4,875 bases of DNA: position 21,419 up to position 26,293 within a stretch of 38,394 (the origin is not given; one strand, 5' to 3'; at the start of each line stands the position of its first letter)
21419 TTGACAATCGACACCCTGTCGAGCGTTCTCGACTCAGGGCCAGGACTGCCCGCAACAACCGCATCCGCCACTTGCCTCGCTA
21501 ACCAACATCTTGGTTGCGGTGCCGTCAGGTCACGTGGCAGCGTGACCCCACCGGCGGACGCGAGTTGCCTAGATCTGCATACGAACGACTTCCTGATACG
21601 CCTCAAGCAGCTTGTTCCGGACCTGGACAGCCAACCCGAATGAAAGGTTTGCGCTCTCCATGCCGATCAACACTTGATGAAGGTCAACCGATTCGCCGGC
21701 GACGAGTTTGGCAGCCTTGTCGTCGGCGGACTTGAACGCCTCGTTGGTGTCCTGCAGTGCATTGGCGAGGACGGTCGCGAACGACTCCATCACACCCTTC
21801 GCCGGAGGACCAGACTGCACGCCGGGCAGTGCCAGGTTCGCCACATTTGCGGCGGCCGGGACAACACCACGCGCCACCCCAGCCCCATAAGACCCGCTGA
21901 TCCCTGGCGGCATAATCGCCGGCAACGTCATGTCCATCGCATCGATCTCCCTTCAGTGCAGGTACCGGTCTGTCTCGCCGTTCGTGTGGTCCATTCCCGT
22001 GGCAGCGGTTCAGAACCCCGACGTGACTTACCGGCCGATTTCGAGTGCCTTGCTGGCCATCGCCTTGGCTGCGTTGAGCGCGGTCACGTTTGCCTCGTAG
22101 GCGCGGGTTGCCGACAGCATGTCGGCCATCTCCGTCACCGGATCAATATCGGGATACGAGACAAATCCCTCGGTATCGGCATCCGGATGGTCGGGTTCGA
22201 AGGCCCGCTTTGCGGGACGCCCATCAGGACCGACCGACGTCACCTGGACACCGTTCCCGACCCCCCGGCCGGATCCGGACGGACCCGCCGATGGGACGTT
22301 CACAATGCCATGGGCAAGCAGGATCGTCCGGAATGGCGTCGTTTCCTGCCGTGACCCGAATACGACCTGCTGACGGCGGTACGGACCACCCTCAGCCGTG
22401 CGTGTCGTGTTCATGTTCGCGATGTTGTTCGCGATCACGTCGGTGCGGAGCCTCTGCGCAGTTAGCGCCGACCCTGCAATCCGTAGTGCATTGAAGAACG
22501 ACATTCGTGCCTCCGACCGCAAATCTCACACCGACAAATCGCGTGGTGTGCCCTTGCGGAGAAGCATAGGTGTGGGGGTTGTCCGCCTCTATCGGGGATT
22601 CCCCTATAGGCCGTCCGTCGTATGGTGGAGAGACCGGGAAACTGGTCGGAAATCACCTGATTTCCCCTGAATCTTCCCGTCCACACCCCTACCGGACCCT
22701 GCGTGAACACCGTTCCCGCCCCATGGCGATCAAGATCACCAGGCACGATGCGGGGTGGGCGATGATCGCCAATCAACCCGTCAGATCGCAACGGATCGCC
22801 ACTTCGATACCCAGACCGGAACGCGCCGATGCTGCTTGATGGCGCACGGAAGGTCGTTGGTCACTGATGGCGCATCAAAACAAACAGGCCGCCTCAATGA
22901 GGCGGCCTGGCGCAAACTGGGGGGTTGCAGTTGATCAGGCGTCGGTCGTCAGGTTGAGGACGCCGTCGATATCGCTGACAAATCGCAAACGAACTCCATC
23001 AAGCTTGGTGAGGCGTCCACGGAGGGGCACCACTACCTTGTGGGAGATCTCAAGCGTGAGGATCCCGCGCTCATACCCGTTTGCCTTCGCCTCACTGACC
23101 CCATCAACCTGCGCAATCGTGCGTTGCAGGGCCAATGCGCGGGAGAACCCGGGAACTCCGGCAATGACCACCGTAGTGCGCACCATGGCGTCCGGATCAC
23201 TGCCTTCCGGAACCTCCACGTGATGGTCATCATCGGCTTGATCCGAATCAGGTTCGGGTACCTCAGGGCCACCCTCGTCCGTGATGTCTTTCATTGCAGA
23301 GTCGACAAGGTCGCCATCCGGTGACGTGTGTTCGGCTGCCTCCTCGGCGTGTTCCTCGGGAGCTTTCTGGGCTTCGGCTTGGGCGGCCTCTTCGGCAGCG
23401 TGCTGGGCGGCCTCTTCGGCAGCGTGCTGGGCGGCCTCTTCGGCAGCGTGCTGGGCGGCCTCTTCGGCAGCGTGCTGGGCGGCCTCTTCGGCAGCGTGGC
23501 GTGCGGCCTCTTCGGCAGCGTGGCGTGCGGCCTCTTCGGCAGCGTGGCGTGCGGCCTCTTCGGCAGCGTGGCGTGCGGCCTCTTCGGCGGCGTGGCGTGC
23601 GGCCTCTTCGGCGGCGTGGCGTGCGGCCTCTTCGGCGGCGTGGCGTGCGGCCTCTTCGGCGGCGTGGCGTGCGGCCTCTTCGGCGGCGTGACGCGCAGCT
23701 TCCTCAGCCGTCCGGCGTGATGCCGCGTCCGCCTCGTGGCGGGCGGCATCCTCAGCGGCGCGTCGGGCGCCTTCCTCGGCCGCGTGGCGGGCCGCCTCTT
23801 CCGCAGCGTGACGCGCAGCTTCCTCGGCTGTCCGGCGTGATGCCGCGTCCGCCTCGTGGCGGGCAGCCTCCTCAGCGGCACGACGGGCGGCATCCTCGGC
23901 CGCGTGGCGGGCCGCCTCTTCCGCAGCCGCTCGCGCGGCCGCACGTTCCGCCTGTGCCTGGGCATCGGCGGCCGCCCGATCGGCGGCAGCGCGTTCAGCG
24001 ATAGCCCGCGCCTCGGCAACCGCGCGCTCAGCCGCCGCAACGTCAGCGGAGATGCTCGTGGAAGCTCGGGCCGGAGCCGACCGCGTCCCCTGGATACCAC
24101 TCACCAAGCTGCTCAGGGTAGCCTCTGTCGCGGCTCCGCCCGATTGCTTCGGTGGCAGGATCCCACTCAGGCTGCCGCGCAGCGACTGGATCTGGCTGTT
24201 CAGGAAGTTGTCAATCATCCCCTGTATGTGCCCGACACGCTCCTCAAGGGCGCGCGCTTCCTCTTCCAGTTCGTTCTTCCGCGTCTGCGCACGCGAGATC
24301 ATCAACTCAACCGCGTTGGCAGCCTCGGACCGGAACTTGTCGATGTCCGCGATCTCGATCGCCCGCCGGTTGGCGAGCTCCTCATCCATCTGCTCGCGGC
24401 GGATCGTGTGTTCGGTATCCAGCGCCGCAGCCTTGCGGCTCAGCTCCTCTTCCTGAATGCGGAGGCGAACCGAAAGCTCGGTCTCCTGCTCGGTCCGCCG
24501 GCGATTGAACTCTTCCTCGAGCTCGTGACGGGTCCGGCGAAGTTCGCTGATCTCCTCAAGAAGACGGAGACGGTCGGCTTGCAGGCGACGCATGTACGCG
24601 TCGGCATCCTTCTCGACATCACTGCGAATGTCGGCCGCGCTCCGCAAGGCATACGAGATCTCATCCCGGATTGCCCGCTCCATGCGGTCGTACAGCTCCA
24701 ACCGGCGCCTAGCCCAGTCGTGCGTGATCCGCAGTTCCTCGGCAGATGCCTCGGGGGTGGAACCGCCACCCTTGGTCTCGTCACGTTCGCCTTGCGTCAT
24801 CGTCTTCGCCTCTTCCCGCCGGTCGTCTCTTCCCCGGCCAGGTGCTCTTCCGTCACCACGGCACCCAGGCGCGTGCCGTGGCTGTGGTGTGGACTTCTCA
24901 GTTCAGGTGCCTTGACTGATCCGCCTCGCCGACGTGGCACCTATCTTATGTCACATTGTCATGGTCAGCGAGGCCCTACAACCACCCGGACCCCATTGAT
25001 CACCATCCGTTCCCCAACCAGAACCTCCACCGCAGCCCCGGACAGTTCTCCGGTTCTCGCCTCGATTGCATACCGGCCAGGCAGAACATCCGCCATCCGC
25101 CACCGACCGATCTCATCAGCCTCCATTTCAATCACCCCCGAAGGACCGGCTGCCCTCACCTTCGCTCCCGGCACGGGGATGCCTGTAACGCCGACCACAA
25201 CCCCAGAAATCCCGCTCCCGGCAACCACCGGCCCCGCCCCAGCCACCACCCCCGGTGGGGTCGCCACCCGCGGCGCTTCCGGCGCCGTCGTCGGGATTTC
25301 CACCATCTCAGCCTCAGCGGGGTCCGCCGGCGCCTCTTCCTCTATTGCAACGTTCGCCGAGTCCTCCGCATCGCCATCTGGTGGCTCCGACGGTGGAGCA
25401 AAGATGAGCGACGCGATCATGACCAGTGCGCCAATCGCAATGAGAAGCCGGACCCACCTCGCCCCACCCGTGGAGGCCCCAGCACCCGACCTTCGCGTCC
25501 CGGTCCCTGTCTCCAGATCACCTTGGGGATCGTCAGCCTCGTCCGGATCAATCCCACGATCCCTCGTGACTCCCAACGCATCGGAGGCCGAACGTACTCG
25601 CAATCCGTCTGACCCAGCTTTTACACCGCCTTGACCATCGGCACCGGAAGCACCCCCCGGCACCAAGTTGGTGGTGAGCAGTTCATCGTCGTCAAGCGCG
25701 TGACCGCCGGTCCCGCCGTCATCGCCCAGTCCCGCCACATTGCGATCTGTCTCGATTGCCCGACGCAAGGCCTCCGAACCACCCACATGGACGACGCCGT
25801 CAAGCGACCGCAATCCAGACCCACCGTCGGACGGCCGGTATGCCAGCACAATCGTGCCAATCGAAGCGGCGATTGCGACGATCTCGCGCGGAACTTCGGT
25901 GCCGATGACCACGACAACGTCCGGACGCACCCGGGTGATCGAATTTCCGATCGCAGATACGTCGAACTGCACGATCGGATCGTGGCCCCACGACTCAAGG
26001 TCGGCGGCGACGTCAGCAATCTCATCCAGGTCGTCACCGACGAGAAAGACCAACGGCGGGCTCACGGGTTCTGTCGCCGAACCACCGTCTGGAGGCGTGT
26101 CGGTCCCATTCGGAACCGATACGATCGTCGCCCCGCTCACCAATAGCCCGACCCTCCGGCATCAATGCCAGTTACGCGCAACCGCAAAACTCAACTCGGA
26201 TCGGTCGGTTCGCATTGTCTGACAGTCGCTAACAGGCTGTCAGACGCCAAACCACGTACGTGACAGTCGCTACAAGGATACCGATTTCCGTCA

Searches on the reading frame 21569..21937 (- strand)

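Call 18: search_protein_families(library=pfam, proteins=[window:21569-21937:-], max_evalue=0.01)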
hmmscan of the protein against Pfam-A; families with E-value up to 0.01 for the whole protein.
window:21569-21937:- (122 aa): 1 family
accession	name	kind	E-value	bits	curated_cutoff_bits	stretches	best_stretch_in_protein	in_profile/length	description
PF02049.23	FliE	-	6e-26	90.9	22.4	1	48-122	15-89/89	Flagellar hook-basal body complex protein FliE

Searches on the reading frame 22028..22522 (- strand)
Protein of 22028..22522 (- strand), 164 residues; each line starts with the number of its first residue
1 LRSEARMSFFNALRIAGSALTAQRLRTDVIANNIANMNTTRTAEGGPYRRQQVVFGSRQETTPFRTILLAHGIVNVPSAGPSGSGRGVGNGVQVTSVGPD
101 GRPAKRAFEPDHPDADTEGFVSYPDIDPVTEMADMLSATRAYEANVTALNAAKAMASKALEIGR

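Call 18: search_protein_families(library=pfam, proteins=[window:22028-22522:-], max_evalue=0.01)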
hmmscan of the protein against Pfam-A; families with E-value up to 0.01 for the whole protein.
window:22028-22522:- (164 aa): 2 families
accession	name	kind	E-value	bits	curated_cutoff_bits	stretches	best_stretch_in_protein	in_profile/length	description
PF06429.18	Flg_bbr_C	-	3.3e-12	46.2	23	1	118-161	2-45/46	Flagellar basal body rod FlgEFG protein C-terminal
PF00460.25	Flg_bb_rod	-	8.6e-11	42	20.7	1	13-41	1-29/31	Flagella basal body rod protein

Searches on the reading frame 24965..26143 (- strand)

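Call 19: search_protein_families(library=pfam, proteins=[window:24965-26143:-], max_evalue=0.01)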
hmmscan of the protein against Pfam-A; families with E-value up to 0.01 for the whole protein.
window:24965-26143:- (392 aa): 1 family
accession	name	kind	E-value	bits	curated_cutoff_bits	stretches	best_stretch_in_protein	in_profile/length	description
PF13620.12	CarboxypepD_reg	-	5.1e-07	30.4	32.3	1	312-372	2-64/82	Carboxypeptidase regulatory-like domain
